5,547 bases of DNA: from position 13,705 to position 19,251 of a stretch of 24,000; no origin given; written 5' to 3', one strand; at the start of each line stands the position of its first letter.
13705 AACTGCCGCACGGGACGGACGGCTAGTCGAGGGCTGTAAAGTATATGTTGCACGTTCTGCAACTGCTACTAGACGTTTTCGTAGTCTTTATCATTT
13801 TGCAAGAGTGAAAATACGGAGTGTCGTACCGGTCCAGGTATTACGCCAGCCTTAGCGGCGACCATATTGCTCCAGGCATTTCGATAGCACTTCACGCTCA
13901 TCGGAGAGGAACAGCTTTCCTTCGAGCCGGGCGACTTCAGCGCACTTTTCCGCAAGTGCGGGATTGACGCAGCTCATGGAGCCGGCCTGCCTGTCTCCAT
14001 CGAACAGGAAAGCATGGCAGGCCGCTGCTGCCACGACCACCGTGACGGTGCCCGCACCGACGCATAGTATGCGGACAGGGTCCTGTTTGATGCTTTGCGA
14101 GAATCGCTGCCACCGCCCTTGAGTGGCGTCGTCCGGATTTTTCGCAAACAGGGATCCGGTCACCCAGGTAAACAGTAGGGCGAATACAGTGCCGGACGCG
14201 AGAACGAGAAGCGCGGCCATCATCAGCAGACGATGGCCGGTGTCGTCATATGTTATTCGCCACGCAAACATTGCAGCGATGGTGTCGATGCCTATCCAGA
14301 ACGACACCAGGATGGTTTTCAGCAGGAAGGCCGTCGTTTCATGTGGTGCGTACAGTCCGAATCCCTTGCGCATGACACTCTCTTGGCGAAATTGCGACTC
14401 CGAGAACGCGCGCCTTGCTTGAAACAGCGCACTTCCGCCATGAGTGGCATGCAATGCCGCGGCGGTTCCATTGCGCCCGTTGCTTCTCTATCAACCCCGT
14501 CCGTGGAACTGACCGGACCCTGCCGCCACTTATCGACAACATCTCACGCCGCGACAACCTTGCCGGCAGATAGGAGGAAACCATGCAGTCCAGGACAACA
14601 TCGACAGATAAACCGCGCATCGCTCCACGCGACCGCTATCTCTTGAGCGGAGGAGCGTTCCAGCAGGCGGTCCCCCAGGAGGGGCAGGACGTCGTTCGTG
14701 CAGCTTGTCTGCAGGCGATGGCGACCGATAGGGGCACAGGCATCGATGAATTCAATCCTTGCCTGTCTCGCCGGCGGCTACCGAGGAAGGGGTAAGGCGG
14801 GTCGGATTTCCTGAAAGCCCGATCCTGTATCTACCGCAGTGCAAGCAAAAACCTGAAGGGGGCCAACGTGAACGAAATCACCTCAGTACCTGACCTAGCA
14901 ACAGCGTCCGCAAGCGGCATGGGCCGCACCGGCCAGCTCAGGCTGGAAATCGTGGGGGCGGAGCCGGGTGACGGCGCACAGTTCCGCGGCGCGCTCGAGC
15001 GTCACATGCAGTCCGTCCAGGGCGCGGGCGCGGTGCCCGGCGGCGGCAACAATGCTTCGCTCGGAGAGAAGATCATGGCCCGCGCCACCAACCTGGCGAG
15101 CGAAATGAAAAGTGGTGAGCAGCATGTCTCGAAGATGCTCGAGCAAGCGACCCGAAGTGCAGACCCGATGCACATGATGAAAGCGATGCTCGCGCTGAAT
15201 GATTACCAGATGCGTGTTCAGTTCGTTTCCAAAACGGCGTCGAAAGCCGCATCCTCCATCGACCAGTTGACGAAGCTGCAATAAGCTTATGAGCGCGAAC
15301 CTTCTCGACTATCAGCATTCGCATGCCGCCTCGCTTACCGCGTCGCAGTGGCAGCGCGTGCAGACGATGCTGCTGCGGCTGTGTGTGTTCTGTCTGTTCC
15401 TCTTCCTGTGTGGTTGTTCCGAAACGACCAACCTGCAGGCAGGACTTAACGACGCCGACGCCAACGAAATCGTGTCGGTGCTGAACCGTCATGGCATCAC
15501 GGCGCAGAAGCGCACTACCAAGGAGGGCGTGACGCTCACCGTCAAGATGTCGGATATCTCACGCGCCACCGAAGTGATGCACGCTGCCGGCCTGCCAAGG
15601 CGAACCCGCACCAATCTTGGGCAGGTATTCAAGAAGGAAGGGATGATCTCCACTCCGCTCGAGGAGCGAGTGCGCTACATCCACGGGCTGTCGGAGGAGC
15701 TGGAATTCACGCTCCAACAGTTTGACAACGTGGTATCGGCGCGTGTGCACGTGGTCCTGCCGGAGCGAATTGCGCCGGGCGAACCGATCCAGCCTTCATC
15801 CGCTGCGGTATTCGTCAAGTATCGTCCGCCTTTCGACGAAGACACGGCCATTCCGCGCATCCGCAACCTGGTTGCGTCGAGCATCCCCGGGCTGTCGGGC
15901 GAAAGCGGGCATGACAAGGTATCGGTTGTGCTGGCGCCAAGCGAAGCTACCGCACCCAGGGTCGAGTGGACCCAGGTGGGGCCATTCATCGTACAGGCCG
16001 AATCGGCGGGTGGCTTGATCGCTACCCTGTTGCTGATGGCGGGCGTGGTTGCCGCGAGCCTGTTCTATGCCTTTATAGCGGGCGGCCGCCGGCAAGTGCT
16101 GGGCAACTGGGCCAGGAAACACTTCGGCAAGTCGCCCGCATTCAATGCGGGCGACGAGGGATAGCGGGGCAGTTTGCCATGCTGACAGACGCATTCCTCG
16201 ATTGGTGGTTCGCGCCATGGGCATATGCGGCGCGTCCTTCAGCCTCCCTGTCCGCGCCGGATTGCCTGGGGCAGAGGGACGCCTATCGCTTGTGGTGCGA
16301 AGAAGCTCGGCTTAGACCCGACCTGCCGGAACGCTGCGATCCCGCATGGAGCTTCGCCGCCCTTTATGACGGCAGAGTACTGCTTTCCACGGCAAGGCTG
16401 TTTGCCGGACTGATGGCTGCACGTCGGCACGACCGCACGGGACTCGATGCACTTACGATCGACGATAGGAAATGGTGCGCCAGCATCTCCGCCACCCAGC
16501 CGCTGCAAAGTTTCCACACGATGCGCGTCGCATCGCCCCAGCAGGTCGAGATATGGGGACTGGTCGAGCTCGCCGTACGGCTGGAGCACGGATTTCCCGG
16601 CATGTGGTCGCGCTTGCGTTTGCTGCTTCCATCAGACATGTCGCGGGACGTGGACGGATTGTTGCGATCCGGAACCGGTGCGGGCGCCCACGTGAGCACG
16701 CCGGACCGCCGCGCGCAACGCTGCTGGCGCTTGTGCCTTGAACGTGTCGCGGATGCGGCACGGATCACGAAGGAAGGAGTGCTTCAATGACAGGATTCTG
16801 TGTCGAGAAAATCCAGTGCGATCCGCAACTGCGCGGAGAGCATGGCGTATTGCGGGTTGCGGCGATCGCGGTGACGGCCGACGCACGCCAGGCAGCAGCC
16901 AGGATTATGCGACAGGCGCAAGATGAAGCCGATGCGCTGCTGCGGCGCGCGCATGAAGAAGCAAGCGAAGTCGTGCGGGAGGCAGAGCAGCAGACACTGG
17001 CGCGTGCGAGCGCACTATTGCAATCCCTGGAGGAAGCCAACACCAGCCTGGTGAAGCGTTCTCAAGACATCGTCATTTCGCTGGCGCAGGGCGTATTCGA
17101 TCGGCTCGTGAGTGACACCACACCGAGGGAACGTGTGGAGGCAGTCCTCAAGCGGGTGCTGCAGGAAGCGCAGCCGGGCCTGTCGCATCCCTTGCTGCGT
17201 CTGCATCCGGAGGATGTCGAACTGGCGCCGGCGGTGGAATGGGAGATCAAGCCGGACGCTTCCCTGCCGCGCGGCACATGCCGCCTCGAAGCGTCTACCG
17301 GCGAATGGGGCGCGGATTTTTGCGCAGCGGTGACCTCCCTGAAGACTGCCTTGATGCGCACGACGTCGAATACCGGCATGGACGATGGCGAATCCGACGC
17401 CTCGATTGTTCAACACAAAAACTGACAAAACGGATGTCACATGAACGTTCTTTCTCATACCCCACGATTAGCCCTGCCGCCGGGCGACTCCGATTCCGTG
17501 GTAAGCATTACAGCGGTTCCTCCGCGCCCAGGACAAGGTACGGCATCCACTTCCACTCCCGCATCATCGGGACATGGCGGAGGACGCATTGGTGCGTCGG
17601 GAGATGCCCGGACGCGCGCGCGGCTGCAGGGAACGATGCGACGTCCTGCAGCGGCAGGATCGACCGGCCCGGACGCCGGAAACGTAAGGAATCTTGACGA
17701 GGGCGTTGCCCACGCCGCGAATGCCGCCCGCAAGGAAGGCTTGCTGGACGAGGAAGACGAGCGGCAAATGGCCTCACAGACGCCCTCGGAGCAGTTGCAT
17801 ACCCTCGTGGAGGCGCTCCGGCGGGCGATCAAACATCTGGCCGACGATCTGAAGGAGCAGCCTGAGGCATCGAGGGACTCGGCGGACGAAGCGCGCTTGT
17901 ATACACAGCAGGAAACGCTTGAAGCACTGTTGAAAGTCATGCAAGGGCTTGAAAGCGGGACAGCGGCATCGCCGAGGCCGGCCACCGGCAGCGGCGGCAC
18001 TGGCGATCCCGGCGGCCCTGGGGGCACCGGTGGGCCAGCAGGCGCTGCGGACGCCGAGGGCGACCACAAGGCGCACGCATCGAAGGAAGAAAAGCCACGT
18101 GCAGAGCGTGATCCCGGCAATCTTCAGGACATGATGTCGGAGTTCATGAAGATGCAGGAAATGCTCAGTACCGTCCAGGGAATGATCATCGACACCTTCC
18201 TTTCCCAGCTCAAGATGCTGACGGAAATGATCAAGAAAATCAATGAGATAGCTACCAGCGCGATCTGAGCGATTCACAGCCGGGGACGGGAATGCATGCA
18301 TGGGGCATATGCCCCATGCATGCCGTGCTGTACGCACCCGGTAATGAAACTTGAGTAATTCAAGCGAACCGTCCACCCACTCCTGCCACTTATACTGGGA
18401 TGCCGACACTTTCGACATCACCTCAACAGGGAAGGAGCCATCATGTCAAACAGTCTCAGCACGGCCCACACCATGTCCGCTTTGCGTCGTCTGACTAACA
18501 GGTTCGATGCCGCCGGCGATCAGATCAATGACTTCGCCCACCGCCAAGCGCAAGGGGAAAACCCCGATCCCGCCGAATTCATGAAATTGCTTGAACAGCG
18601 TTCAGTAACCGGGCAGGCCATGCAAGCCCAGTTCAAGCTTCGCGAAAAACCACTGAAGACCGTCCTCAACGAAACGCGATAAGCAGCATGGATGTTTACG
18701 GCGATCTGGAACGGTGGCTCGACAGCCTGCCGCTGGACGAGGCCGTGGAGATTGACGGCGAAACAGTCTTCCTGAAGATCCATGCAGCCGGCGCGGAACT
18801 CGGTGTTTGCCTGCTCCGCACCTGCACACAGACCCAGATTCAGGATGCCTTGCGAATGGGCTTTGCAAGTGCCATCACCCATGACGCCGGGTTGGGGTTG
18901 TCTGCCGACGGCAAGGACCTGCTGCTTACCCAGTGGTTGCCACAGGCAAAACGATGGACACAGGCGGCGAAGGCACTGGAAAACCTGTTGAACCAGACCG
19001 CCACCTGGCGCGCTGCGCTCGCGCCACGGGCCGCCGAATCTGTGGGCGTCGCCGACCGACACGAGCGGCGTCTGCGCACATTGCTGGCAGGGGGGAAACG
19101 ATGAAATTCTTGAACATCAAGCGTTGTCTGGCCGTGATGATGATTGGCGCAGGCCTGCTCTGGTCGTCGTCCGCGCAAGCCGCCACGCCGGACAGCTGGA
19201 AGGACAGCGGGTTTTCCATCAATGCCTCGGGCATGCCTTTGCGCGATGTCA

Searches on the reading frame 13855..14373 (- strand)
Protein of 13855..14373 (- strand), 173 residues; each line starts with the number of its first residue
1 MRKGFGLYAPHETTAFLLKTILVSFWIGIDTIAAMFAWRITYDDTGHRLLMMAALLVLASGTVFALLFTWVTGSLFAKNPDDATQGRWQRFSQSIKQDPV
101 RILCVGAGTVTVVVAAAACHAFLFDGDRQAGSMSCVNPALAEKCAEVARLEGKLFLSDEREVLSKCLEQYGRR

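Call 8: search_protein_families(library=ncbifam, proteins=[window:13855-14373:-], max_evalue=0.01)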
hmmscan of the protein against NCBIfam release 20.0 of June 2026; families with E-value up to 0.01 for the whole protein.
window:13855-14373:- (173 aa): 0 families

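Call 9: search_protein_families(library=pfam, proteins=[window:13855-14373:-], max_evalue=0.01)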
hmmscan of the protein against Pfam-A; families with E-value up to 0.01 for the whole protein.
window:13855-14373:- (173 aa): 0 families

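Call 53: find_homologous_proteins(query=window:13855-14373:-, max_evalue=0.001)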
Query window:13855-14373:- (173 aa): 8 proteins with E <= 0.001 among 189 candidates.
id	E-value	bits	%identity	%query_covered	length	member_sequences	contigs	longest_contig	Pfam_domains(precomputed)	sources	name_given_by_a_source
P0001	5.2e-111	386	100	100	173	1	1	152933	-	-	-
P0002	9.3e-95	333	86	100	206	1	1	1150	-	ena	-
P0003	7.8e-93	327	84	100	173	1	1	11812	-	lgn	-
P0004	4.6e-88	311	81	100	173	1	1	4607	-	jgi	jgi:hypothetical protein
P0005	5.5e-82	291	78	99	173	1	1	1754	-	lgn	-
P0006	4.5e-50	188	54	100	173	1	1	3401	-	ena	-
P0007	2.2e-36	143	44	100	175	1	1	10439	-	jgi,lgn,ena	-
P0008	5.5e-29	119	40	99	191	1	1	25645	-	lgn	-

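Call 54: find_encoding_contigs(protein=P0003, flank=10000, max_places=3)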
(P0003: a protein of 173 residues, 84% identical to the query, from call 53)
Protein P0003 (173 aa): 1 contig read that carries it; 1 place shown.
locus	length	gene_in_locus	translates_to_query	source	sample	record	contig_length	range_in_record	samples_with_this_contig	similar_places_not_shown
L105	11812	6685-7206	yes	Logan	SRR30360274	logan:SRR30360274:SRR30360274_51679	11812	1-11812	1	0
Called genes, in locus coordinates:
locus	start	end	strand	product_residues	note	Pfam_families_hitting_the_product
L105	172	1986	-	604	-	PF03958:Secretin_N, PF00263:Secretin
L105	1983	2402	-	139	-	-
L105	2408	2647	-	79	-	-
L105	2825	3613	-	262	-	-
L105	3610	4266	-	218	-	PF06188:HrpE, PF02108:FliH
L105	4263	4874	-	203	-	-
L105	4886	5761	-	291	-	PF01514:YscJ_FliF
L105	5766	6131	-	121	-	PF09392:T3SS_needle_F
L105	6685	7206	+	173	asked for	-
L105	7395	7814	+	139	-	PF01638:HxlR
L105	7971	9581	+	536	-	PF00015:MCPsignal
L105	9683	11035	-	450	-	PF00072:Response_reg, PF00990:GGDEF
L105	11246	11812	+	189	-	?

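Call 55: find_encoding_contigs(protein=P0004, flank=5000, max_places=3)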
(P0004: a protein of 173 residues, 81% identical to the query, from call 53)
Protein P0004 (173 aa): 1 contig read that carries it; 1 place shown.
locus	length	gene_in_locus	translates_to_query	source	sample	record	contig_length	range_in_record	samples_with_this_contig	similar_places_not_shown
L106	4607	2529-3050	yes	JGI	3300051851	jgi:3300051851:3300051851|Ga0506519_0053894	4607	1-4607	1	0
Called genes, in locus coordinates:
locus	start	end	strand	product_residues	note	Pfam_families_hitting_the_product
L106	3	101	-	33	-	?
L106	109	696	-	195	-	-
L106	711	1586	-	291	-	PF01514:YscJ_FliF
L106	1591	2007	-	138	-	PF09392:T3SS_needle_F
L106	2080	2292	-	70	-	-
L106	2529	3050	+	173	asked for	-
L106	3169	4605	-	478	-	?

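Call 56: find_encoding_contigs(protein=P0005, flank=5000, max_places=3)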
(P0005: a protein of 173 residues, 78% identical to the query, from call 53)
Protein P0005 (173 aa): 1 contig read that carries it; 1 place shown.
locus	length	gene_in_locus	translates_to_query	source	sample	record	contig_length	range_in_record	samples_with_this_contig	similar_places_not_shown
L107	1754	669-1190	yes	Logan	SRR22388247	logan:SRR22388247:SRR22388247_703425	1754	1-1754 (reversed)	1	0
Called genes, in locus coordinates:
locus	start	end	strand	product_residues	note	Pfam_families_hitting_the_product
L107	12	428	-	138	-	PF09392:T3SS_needle_F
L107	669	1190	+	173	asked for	-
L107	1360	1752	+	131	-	?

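Call 57: find_encoding_contigs(protein=P0006, flank=5000, max_places=3)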
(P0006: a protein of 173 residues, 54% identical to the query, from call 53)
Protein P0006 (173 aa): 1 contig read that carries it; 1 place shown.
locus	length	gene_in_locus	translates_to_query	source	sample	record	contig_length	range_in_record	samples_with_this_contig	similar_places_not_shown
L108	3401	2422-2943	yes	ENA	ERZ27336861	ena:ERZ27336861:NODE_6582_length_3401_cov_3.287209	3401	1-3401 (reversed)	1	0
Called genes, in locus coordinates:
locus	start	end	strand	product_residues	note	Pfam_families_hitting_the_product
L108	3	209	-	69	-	?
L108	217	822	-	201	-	-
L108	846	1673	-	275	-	PF01514:YscJ_FliF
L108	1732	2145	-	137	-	PF09392:T3SS_needle_F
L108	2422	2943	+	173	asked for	-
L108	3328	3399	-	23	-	?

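Call 58: find_encoding_contigs(protein=P0002, flank=5000, max_places=3)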
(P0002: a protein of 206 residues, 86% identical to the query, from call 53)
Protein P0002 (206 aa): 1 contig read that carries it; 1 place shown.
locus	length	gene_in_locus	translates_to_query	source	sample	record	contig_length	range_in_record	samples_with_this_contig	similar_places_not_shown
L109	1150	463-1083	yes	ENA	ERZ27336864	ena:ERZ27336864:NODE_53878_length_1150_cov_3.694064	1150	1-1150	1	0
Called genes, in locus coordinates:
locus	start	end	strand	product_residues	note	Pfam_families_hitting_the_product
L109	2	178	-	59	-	?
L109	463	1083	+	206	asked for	-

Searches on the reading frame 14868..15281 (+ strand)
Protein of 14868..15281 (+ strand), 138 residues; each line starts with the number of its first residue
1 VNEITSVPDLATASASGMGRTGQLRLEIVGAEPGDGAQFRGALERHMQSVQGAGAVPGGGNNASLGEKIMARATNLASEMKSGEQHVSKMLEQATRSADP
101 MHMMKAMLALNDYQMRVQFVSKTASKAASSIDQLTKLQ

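Call 8: search_protein_families(library=ncbifam, proteins=[window:14868-15281:+], max_evalue=0.01)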
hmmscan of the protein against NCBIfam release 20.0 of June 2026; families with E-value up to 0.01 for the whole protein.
window:14868-15281:+ (138 aa): 3 families
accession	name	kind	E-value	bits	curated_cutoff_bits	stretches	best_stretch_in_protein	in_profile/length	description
NF038054.1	T3SS_SctI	equivalog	2e-05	24.6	39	1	64-136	3-75/76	type III secretion system inner rod subunit SctI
TIGR02497.1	yscI_hrpB_dom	equivalog_domain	0.0017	18.2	23.45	1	103-138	4-39/39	type III secretion system inner rod subunit SctI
TIGR02105.1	III_needle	equivalog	0.0097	16.3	41.7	0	69-122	3-56/72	type III secretion system needle filament subunit SctF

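Call 9: search_protein_families(library=pfam, proteins=[window:14868-15281:+], max_evalue=0.01)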
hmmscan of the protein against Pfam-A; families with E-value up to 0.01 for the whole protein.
window:14868-15281:+ (138 aa): 1 family
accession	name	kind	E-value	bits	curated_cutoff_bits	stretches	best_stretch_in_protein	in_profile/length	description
PF17001.10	T3SS_basalb_I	-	7.2e-18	65.3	32.4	1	60-138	16-94/94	Type III secretion basal body protein I, YscI, HrpB, PscI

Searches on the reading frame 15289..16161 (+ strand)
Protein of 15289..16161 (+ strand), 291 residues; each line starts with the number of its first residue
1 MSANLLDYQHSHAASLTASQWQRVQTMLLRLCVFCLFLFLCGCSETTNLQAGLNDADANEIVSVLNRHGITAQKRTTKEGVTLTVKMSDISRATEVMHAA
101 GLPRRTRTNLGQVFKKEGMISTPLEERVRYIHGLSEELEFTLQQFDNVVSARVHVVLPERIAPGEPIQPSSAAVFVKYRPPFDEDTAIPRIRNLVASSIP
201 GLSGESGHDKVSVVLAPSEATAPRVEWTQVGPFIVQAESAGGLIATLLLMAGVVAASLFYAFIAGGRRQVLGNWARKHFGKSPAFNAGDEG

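Call 8: search_protein_families(library=ncbifam, proteins=[window:15289-16161:+], max_evalue=0.01)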
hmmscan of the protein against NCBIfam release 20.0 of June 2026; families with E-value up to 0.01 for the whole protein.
window:15289-16161:+ (291 aa): 4 families
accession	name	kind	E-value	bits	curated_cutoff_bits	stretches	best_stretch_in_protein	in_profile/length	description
TIGR02544.1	III_secr_YscJ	equivalog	6.2e-62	208.8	161.95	1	30-220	4-190/193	type III secretion system inner membrane ring lipoprotein SctJ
NF011875.1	PRK15348.1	equivalog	6.9e-27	94.7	260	1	32-219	8-188/249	EscJ/YscJ/HrcJ family type III secretion inner membrane ring protein SsaJ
NF011852.0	PRK15324.1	equivalog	1.7e-22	80.2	261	1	31-220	6-192/252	EscJ/YscJ/HrcJ family type III secretion inner membrane ring protein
TIGR00206.1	fliF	equivalog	3.7e-12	46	129.75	1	32-204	33-207/555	flagellar basal-body MS-ring/collar protein FliF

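Call 9: search_protein_families(library=pfam, proteins=[window:15289-16161:+], max_evalue=0.01)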
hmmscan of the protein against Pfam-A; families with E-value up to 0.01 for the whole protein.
window:15289-16161:+ (291 aa): 1 family
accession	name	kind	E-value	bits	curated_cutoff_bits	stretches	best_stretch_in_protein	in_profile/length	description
PF01514.23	YscJ_FliF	-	2.3e-26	93.2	24.4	1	46-205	6-165/179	Secretory protein of YscJ/FliF family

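Call 21: find_related_loci(query=window:15289-16161:+, collection=genome_contigs, flank=10000)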
Query window:15289-16161:+ (291 aa) in genome_contigs; peptide patterns used: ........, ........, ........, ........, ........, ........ (x = any residue, [..] = any of these).
54 stretches matched a pattern; 19 encode a relative of the query (tblastn E <= 1e-3); 19 distinct loci.
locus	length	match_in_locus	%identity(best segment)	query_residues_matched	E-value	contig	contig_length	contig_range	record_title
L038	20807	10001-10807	66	23-290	3e-112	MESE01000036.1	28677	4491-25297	MAG: Burkholderiales bacterium RIFCSPLOWO2_02_FULL_57_36 rifcsplowo2_02_scaffold_1535, whole genome shotgun sequence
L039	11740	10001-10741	69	45-290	1e-110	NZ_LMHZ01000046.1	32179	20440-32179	Noviherbaspirillum sp. Root189 contig_50, whole genome shotgun sequence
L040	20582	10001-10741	69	45-290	6e-110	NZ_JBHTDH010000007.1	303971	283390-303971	Herbaspirillum sp. GCM10030257 strain CPCC 101687 spades_K_17_127_7, whole genome shotgun sequence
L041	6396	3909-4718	63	22-290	8e-109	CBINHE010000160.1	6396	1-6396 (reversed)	MAG TPA_asm: uncultured Oxalobacteraceae bacterium isolate SRR16817059_binner123_Refined_21 genome assembly, contig: ERZ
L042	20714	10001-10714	66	23-260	3e-103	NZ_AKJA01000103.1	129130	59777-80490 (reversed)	Herbaspirillum sp. YR522 PMI40_contig_304.304, whole genome shotgun sequence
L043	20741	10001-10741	67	42-287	1e-100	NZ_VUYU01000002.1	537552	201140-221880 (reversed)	Massilia rubra strain CCM 8692 NODE_2_length_537552_cov_6.196386, whole genome shotgun sequence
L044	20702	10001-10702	68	28-260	2e-100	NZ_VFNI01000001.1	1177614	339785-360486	Herbaspirillum sp. SJZ106 Ga0314256_101, whole genome shotgun sequence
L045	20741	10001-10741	67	42-287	1e-99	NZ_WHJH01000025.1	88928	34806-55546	Massilia mucilaginosa strain CCM 8733 NODE_25_length_88928_cov_5.856499, whole genome shotgun sequence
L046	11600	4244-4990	67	42-289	1e-98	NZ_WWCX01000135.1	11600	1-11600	Duganella vulcania strain FT81W NODE_135_length_11600_cov_14.091694_135, whole genome shotgun sequence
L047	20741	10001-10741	67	42-287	6e-97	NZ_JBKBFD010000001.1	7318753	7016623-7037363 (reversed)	Duganella sp. CT11-25 contig_1_np1212, whole genome shotgun sequence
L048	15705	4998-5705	64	43-276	8e-97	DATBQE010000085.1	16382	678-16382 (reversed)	MAG TPA_asm: Burkholderiaceae bacterium isolate SMAG_U4095 k141_715303, whole genome shotgun sequence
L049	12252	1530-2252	68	48-287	1e-94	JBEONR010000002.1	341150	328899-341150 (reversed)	Oxalobacteraceae bacterium GrIS 1.11 Ga0418724_002, whole genome shotgun sequence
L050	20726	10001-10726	69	48-287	4e-94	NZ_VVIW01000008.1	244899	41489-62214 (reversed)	Massilia aquatica strain CCM 8693 NODE_8_length_244899_cov_6.926368, whole genome shotgun sequence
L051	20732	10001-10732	68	45-287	3e-99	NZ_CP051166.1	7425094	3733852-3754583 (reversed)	Massilia atriviolacea strain SOD chromosome, complete genome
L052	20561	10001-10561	73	49-235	2e-89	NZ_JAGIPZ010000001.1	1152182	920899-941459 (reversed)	Herbaspirillum sp. LeCh32-8 NODE_1_length_1152182_cov_108.214303, whole genome shotgun sequence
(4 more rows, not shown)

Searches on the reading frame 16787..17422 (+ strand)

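Call 8: search_protein_families(library=ncbifam, proteins=[window:16787-17422:+], max_evalue=0.01)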
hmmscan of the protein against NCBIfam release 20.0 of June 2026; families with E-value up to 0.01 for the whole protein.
window:16787-17422:+ (212 aa): 9 families
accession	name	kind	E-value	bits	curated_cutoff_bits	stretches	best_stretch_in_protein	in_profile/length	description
TIGR02499.1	HrpE_YscL_not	equivalog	3e-12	47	78.7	1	25-174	7-163/166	type III secretion system stator protein SctL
NF004270.2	PRK05687.2-1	equivalog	9.2e-10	38.5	180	1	56-176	79-209/223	flagellar assembly protein FliH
TIGR03825.1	FliH_bacil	equivalog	5.8e-06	26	148.9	0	150-194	205-249/255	flagellar assembly protein FliH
NF006574.0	PRK09098.1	subfamily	4.9e-05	22.9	278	1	28-206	43-239/277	HrpE/YscL family type III secretion apparatus protein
NF002424.0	PRK01558.1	equivalog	7.5e-05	22.4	241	1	31-109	18-96/203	V-type ATP synthase subunit E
NF002170.0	PRK01005.1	equivalog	0.0003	20.6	280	1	40-108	21-93/208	V-type ATP synthase subunit E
NF002629.0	PRK02292.1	equivalog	0.00088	19.1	184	1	27-128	19-112/192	V-type ATP synthase subunit E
NF005392.0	PRK06937.1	equivalog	0.00092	18.6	159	0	20-195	26-205/209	HrpE/YscL family type III secretion apparatus protein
NF050102.1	DivIVA_Wag31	equivalog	0.0069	16.3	260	0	28-113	105-178/256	DivIVA-like cell division protein Wag31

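Call 9: search_protein_families(library=pfam, proteins=[window:16787-17422:+], max_evalue=0.01)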
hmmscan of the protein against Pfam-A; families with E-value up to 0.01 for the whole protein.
window:16787-17422:+ (212 aa): 3 families
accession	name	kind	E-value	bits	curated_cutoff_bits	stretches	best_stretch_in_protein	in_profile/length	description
PF06188.17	HrpE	-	2.2e-09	37.9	23.5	1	33-172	28-177/191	HrpE/YscL/FliH and V-type ATPase subunit E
PF02108.21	FliH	-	1.4e-08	35.2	24.1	1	72-173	9-116/128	Flagellar assembly protein FliH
PF25600.1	TRIM_CC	-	0.0031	17.8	30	1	47-95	35-83/142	TRIM protein coiled-coil region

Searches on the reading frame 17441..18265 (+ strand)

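Call 8: search_protein_families(library=ncbifam, proteins=[window:17441-18265:+], max_evalue=0.01)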
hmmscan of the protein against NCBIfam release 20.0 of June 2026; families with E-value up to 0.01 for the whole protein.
window:17441-18265:+ (275 aa): 0 families

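Call 9: search_protein_families(library=pfam, proteins=[window:17441-18265:+], max_evalue=0.01)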
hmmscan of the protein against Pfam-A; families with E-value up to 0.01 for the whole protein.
window:17441-18265:+ (275 aa): 1 family
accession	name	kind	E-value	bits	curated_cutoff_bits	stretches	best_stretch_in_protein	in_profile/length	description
PF07093.16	SGT1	-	0.0096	14.9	30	0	111-238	360-453/587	SGT1 protein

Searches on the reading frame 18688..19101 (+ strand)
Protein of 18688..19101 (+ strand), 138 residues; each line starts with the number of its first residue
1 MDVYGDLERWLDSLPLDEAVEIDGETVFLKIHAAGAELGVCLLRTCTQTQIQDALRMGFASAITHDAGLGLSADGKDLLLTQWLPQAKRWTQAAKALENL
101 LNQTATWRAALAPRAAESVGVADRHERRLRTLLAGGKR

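Call 8: search_protein_families(library=ncbifam, proteins=[window:18688-19101:+], max_evalue=0.01)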
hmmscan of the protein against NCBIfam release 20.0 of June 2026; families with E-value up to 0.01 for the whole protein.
window:18688-19101:+ (138 aa): 1 family
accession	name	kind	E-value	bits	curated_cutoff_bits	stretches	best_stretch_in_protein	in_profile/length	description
NF041550.1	CesT_sub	subfamily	1.5e-11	44.4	120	1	6-119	9-126/143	type III secretion system chaperone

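Call 9: search_protein_families(library=pfam, proteins=[window:18688-19101:+], max_evalue=0.01)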
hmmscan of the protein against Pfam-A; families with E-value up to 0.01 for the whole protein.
window:18688-19101:+ (138 aa): 0 families
